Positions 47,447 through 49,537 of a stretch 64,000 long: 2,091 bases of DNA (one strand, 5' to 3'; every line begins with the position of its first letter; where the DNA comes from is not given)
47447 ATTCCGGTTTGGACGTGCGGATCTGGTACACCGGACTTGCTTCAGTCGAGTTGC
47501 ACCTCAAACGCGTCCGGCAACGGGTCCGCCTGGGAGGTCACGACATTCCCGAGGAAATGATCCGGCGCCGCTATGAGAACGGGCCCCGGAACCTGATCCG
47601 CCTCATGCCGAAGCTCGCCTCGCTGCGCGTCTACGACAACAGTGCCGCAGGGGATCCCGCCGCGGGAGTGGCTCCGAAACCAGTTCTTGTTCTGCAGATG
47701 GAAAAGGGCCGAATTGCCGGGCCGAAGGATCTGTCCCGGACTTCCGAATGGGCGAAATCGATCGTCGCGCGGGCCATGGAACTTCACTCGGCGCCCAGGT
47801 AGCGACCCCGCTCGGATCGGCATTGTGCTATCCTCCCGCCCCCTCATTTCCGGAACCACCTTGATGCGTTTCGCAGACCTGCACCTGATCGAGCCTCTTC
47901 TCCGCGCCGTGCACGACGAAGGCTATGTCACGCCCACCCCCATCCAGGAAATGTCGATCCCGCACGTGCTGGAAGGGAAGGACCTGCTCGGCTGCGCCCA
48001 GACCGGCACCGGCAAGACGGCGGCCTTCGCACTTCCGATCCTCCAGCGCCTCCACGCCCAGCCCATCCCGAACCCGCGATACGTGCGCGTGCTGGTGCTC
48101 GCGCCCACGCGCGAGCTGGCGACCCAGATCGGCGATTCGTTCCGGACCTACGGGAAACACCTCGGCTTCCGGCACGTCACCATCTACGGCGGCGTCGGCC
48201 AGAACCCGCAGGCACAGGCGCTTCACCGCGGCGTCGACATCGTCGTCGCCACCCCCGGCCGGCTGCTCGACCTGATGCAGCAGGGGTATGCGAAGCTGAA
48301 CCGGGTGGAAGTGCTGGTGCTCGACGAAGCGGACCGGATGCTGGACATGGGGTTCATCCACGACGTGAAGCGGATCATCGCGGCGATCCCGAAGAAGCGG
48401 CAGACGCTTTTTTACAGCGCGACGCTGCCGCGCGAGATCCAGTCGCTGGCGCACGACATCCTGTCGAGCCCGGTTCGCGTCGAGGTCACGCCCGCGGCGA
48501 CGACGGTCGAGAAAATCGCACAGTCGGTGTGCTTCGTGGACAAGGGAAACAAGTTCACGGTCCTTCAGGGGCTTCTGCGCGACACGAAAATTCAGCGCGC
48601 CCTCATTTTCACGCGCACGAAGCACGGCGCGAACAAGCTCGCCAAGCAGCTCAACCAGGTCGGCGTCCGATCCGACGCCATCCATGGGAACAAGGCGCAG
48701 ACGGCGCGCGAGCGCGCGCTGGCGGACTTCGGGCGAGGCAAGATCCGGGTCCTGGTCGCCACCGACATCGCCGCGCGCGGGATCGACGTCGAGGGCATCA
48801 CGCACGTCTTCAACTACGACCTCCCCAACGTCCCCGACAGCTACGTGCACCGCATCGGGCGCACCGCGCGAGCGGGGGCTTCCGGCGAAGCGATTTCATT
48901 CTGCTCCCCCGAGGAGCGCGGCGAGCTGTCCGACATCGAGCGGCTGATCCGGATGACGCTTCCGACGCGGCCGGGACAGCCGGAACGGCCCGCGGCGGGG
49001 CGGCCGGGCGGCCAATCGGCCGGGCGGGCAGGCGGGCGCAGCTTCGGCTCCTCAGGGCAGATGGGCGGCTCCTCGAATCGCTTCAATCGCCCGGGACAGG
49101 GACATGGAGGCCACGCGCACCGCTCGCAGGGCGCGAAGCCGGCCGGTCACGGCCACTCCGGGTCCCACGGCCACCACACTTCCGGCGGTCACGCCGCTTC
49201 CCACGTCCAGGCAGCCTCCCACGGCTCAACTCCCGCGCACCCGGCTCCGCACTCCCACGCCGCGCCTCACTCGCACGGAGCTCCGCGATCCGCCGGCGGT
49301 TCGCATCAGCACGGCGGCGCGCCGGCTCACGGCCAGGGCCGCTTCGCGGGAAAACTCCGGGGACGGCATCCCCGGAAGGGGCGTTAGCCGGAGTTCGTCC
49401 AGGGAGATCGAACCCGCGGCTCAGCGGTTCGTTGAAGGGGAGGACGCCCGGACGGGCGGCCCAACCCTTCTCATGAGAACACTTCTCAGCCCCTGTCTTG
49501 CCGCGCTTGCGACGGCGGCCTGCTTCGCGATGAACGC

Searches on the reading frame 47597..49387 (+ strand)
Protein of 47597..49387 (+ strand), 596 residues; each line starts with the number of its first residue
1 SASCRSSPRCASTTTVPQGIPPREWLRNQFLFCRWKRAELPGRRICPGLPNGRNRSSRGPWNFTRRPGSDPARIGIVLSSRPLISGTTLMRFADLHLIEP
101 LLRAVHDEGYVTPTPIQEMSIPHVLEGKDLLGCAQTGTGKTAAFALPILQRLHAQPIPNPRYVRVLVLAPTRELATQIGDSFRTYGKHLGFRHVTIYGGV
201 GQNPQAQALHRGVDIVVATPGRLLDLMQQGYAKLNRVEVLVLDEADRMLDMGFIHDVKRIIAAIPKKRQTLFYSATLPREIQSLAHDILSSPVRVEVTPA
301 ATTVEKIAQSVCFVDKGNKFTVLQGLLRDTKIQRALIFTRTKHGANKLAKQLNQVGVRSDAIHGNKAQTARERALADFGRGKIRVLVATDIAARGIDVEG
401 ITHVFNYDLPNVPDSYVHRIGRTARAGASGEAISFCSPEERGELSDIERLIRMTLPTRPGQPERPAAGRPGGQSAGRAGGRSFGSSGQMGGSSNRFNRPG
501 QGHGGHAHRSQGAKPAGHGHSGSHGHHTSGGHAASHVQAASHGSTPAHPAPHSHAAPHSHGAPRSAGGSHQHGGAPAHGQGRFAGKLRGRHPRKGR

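Call 86: search_protein_families(library=pfam, proteins=[window:47597-49387:+], max_evalue=0.001)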
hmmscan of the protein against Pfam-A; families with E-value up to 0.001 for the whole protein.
window:47597-49387:+ (596 aa): 4 families
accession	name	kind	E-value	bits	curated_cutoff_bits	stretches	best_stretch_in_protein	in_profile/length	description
PF00270.35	DEAD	-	2.5e-52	177.4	26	1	114-283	1-166/167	DEAD/DEAH box helicase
PF00271.37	Helicase_C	-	1.8e-30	105.8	23.5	1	319-427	2-110/110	Helicase conserved C-terminal domain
PF04851.21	ResIII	-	1.6e-08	35.1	22.5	1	134-278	30-163/164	Type III restriction enzyme, res subunit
PF13401.12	AAA_22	-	0.00013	22.7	27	1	133-261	11-108/130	AAA domain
